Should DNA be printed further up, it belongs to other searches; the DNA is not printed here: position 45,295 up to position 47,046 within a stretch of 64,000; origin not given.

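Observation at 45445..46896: Cys-cluster protein of unknown function between the archaetidylserine genes and SRP54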

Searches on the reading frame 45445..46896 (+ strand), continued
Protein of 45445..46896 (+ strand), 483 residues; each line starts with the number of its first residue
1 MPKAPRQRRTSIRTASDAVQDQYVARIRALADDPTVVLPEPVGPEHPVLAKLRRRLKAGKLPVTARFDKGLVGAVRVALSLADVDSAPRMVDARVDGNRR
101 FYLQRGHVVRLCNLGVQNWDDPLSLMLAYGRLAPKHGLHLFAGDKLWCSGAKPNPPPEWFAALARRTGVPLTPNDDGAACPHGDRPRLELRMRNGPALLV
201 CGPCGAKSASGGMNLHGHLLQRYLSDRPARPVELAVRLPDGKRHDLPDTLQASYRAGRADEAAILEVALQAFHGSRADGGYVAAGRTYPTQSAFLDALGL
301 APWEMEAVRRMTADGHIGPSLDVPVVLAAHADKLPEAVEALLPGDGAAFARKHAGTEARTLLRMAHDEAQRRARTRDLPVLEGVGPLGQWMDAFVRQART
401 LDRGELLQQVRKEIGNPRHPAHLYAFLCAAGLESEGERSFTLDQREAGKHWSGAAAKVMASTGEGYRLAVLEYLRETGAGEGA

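Call 54: fold_search(model_id=the predicted structure, library=viral)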
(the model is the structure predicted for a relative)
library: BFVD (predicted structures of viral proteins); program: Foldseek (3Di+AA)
matches with E <= 10: 85; with E <= 0.001: 0
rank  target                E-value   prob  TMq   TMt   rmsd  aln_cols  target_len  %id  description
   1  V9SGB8                8.0e-01  0.03  0.08  0.10  29.6       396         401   10  C2H2-type domain-containing protein [Tunisvirus fontaine2]
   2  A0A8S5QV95            8.8e-01  0.04  0.08  0.11  22.9       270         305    9  ParB-like protein [Siphoviridae sp. ct5co22]
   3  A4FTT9                1.4e+00  0.02  0.09  0.11  26.9       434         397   10  Uncharacterized protein [Penaeus monodon nucleopolyhedrovirus]
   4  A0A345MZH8            1.5e+00  0.03  0.07  0.12  28.4       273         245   12  (no name in the UniProt tables at hand)
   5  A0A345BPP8            1.8e+00  0.08  0.06  0.15  11.8        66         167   15  (no name in the UniProt tables at hand)
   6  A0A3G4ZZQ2            1.8e+00  0.06  0.10  0.14  19.8       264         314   12  Uncharacterized protein [Gaeavirus sp.]
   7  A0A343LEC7            1.8e+00  0.03  0.09  0.09  31.0       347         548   13  Uncharacterized protein [Leptospira phage LE4]
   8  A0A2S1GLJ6            2.0e+00  0.08  0.10  0.21  15.3       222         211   16  (no name in the UniProt tables at hand)
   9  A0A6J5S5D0            2.0e+00  0.01  0.08  0.08  43.2       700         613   10  Portal vertex protein [uncultured Caudovirales phage]
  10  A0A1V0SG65            2.3e+00  0.02  0.08  0.07  21.7       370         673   10  Replication factor C large subunit [Hokovirus HKV1]
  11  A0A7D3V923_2          2.3e+00  0.02  0.07  0.04  22.0       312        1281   14  ubiquitinyl hydrolase 1 [Fadolivirus FV1/VV64]
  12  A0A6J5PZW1            2.4e+00  0.05  0.13  0.17  18.2       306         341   12  ParB/Sulfiredoxin [uncultured Caudovirales phage]
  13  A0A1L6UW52            2.5e+00  0.05  0.09  0.12  15.2       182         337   14  RNA-directed RNA polymerase (Fragment) [Biomphalaria virus 5]
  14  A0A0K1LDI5            2.5e+00  0.04  0.10  0.17  15.1       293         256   11  Kelch repeat and BTB domain-containing protein 2 [Camelpox virus]
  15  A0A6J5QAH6            2.9e+00  0.05  0.07  0.07  17.4       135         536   13  Uncharacterized protein [uncultured Caudovirales phage]
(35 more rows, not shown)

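Call 56: find_homologous_proteins(query=A5, max_evalue=0.00001)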
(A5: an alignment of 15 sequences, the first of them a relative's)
Query A5 (15 sequences) (500 aa, profile of the alignment): 71 proteins with E <= 0.00001 among 8000 candidates.
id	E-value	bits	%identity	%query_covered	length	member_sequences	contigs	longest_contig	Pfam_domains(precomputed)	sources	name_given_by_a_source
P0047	6.2e-169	581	100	100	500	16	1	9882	-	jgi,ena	-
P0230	4.0e-157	542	70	100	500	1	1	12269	-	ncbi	-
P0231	4.2e-157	542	75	100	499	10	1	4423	-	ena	-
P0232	7.7e-157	541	75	100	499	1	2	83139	-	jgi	-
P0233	7.8e-157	541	74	100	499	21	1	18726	-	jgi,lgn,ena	-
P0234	2.1e-156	540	76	100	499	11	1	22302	-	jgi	jgi:hypothetical protein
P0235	3.3e-156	539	76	100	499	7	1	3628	-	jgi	-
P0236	4.4e-156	539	76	100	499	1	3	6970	-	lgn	-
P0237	4.7e-156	539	70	99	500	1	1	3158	-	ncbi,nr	ncbi:MAG: hypothetical protein MIO90_06265 [Methanomassiliicoccales archaeon]|nr:hypothetical protei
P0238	7.4e-156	538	72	100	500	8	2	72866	-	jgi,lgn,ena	-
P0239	7.7e-156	538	77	100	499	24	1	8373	-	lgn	-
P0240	1.5e-155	537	69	100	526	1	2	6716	-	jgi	jgi:hypothetical protein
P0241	3.3e-155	536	73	100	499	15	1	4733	-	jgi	-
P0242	5.0e-155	535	77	100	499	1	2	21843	-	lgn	-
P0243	2.5e-153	530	75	100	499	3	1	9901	-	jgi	-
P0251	1.2e-150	521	66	99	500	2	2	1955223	-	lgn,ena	-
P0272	4.5e-140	486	44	99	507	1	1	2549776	-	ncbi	-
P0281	4.4e-137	476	47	98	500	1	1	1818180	-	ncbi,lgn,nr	ncbi:MAG: hypothetical protein HPY73_06375 [Methanomassiliicoccales archaeon]|nr:MAG: hypothetical p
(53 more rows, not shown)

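Call 57: find_encoding_contigs(protein=P0272, flank=6000, max_places=1)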
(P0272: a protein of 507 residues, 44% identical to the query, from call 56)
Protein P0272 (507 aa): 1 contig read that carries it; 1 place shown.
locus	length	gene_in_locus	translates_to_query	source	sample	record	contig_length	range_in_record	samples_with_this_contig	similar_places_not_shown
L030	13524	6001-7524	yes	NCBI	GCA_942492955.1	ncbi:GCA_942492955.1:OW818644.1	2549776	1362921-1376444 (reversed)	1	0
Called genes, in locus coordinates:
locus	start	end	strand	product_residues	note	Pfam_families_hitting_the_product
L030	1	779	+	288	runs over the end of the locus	-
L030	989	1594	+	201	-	-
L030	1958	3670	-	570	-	PF14716:HHH_8, PF14520:HHH_5, PF14791:DNA_pol_B_thumb, PF02811:PHP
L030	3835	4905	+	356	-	-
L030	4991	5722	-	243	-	PF05763:DUF835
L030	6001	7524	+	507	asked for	-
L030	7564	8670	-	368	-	PF04015:DUF362, PF00037:Fer4, PF12837:Fer4_6 (weak), PF12838:Fer4_7, PF13187:Fer4_9, PF13237:Fer4_10, PF14697:Fer4_21, PF25160:LdpA_Fe-S-bd, +8 more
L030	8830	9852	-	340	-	PF18093:Trm5_N (weak), PF25133:TYW2_N_2, PF02475:TRM5-TYW2_MTfase, PF13847:Methyltransf_31 (faint)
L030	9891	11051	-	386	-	PF01494:FAD_binding_3, PF05834:Lycopene_cycl (faint)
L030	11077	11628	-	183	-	-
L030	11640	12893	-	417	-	PF01882:DUF58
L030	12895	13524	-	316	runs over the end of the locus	PF20030:bpMoxR, PF07726:AAA_3, PF07728:AAA_5, PF17863:AAA_lid_2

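Call 58: find_encoding_contigs(protein=P0251, flank=6000, max_places=1)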
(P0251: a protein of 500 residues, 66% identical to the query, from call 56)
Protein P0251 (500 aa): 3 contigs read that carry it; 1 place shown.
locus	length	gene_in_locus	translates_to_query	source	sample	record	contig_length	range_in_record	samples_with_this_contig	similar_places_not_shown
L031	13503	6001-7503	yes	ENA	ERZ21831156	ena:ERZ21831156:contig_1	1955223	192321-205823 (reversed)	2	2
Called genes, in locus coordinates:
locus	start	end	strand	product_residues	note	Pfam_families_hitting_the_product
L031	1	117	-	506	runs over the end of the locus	PF02885:Glycos_trans_3N, PF00591:Glycos_transf_3, PF07831:PYNP_C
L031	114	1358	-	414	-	PF02788:RuBisCO_large_N, PF00016:RuBisCO_large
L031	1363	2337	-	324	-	PF01008:IF-2B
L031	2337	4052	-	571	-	PF14716:HHH_8, PF14520:HHH_5, PF14791:DNA_pol_B_thumb, PF02811:PHP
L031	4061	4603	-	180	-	PF14196:ATC_hydrolase (weak)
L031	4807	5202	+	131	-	PF01918:Alba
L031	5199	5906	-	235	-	PF05763:DUF835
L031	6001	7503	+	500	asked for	-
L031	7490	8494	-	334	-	PF25133:TYW2_N_2, PF02475:TRM5-TYW2_MTfase, PF05175:MTS (weak), PF06325:PrmA (weak), PF13649:Methyltransf_25 (weak), PF13847:Methyltransf_31 (weak)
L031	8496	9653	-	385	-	PF01494:FAD_binding_3, PF05834:Lycopene_cycl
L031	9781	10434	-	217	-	PF00923:TAL_FSA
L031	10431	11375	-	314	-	PF02779:Transket_pyr, PF02780:Transketolase_C, PF22613:Transketolase_C_1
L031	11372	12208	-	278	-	PF13292:DXP_synthase_N, PF00456:Transketolase_N, PF00676:E1_dh, PF02775:TPP_enzyme_C (faint)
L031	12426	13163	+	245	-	PF01966:HD (weak)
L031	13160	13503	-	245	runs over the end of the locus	PF00705:PCNA_N, PF02747:PCNA_C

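Call 59: find_encoding_contigs(protein=P0281, flank=6000, max_places=1)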
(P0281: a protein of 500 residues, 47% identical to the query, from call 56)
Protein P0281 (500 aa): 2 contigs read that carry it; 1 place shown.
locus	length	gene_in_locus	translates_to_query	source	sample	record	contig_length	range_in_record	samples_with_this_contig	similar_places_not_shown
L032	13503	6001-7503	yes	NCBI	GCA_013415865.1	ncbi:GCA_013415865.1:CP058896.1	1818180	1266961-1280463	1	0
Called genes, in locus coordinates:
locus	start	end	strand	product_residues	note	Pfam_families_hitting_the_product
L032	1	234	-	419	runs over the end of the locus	PF02788:RuBisCO_large_N, PF00016:RuBisCO_large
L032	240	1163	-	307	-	PF01008:IF-2B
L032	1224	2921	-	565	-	PF14716:HHH_8, PF14520:HHH_5, PF14791:DNA_pol_B_thumb, PF02811:PHP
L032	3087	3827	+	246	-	PF23023:Anti-Pycsar_Apyc1, PF12706:Lactamase_B_2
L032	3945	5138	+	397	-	PF02812:ELFV_dehydrog_N, PF00208:ELFV_dehydrog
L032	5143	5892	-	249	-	PF05763:DUF835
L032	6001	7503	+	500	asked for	-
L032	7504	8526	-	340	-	PF12847:Methyltransf_18 (faint), PF18093:Trm5_N, PF25133:TYW2_N_2, PF02475:TRM5-TYW2_MTfase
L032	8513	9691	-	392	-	PF01266:DAO (faint), PF01494:FAD_binding_3, PF05834:Lycopene_cycl (faint)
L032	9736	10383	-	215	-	PF00923:TAL_FSA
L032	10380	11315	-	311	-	PF02779:Transket_pyr, PF02780:Transketolase_C, PF22613:Transketolase_C_1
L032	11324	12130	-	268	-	PF00456:Transketolase_N, PF13292:DXP_synthase_N, PF00676:E1_dh, PF09364:XFP_N (weak), PF02775:TPP_enzyme_C (faint)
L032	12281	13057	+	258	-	PF24391:HD-CE (faint), PF01966:HD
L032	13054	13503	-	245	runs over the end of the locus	PF00705:PCNA_N, PF02144:Rad1 (faint), PF02747:PCNA_C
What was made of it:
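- PolX and PCNA lie within 6 kb of X in Methanomassiliicoccales (calls 57-59).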

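Call 60: search_protein_families(library=pfam, alignment_id=A2, max_evalue=1)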
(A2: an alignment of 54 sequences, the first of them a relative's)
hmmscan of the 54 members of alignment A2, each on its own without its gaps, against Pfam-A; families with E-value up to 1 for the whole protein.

A. member 1, P0049 (512 aa): 1 family
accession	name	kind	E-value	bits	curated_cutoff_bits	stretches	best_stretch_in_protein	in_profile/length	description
PF21326.4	KDM6_GATAL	-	0.12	12.7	27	1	180-223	5-48/59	KDM6, GATA-like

B. families by the number of members that match (of 54 scanned): 41 families (the first 25 are shown)
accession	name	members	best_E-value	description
PF02388.22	FemAB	2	0.052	FemAB family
PF04343.18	DUF488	1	0.0013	Domain of unknown function DUF488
PF22217.1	ACDH-11_C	1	0.0024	Acyl-CoA dehydrogenase 11 C-terminal domain-like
PF23678.1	YqhI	1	0.0038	YqhI-like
PF02203.21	TarH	1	0.014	Tar ligand binding domain homologue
PF19380.4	DUF5955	1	0.014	Family of unknown function (DUF5955)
PF24464.1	Ig_F54D1_6_2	1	0.031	F54D1.6, Ig-like domain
PF04255.20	DUF433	1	0.037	Protein of unknown function (DUF433)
PF15056.11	NRN1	1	0.037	Neuritin protein family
PF02603.21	Hpr_kinase_N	1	0.045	HPr Serine kinase N terminus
PF20266.3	Mab-21_C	1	0.057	Mab-21 protein HhH/H2TH-like domain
PF05886.16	Orthopox_F8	1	0.058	Orthopoxvirus F8 protein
PF13490.11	zf-HC2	1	0.059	Putative zinc-finger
PF22365.1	PfNDH2_hel_ins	1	0.066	PfNDH2 helical insertion domain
PF08646.16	Rep_fac-A_C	1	0.069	Replication factor-A C terminal domain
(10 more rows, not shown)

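Call 67: list_cluster_members(proteins=[P0064, P0068, P0074, P0084, P0090, P0114, P0052, P0061, P0099, P0148])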
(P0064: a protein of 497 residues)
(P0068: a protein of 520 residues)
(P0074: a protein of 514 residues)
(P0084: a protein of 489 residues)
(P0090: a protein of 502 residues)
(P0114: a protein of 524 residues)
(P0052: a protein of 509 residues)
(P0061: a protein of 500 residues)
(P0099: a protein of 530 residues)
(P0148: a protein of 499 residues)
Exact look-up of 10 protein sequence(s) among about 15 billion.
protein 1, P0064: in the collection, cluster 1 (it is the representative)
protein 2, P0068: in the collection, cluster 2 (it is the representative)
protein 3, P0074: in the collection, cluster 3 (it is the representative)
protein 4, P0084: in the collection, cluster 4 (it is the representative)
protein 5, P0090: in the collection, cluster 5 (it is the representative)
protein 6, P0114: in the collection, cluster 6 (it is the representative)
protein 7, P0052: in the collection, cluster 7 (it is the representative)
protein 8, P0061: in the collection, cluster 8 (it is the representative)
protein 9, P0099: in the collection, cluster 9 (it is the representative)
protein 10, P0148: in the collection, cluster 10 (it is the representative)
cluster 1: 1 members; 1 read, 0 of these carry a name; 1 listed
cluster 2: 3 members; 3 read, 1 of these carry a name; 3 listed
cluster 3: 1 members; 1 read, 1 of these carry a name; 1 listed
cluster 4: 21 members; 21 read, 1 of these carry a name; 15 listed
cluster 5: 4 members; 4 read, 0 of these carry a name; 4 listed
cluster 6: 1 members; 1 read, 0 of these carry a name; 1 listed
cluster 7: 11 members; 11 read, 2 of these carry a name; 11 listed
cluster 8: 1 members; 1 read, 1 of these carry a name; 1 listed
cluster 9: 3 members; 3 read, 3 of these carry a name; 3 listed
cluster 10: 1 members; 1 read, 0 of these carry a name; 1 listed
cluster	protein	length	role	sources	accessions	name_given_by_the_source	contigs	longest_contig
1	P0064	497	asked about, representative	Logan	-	-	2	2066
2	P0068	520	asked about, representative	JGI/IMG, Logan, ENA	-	-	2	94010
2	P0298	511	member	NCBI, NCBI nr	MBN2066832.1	MAG: hypothetical protein JW771_08515 [Candidatus Thermoplasmatota archaeon] | hypothetical protein [Candidatus Thermoplasmatota archaeon]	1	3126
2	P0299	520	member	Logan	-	-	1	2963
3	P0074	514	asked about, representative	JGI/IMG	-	hypothetical protein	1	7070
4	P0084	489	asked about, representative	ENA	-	-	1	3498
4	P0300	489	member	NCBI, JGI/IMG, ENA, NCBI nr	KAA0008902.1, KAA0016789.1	MAG: hypothetical protein FE037_01105 [Thermoplasmata archaeon] | MAG: hypothetical protein FE042_00630 [Thermoplasmata archaeon]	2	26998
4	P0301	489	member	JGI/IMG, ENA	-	-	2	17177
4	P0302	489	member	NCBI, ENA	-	-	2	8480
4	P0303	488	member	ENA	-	-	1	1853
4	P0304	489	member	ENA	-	-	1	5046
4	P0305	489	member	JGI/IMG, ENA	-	-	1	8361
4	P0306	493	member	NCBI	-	-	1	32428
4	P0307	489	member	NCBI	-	-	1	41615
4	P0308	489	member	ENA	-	-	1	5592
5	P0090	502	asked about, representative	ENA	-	-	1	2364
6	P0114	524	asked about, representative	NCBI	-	-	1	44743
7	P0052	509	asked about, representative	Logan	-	-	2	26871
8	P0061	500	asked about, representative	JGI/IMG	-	hypothetical protein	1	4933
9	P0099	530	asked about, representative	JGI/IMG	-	hypothetical protein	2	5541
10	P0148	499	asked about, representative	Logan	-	-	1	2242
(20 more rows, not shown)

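Call 71: find_related_loci(query=P0168, collection=metagenome_contigs, flank=5000)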
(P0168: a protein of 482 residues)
Query P0168 (482 aa) in metagenome_contigs; peptide patterns used: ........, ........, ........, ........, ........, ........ (x = any residue, [..] = any of these).
90 stretches matched a pattern; 14 encode a relative of the query (tblastn E <= 1e-3); 14 distinct loci.
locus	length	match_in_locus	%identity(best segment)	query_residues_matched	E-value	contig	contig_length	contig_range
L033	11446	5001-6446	86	1-482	0e+0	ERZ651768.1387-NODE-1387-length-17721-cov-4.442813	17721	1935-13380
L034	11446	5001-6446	86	1-482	0e+0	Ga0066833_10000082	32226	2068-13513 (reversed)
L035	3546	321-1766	86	1-482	0e+0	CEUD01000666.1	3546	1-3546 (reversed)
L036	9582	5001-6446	86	1-482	0e+0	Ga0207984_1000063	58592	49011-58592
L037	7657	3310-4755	81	1-482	0e+0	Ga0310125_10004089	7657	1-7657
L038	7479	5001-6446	81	1-482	0e+0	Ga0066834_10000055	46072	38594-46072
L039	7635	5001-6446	81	1-482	0e+0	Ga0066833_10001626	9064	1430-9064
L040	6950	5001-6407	81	14-482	0e+0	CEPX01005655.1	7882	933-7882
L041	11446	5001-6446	82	1-482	0e+0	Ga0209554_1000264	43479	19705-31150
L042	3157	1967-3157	83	1-397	0e+0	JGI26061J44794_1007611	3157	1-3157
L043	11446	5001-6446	81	1-482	0e+0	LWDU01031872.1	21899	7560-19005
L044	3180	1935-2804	81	1-290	2e-164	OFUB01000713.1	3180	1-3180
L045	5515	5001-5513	91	1-171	2e-99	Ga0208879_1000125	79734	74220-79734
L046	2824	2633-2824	98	1-64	2e-34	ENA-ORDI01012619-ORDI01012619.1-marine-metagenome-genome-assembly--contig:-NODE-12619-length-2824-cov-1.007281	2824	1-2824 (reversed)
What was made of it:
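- Tried and rejected: I replaced it with a single Poseidoniia query (call 71).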
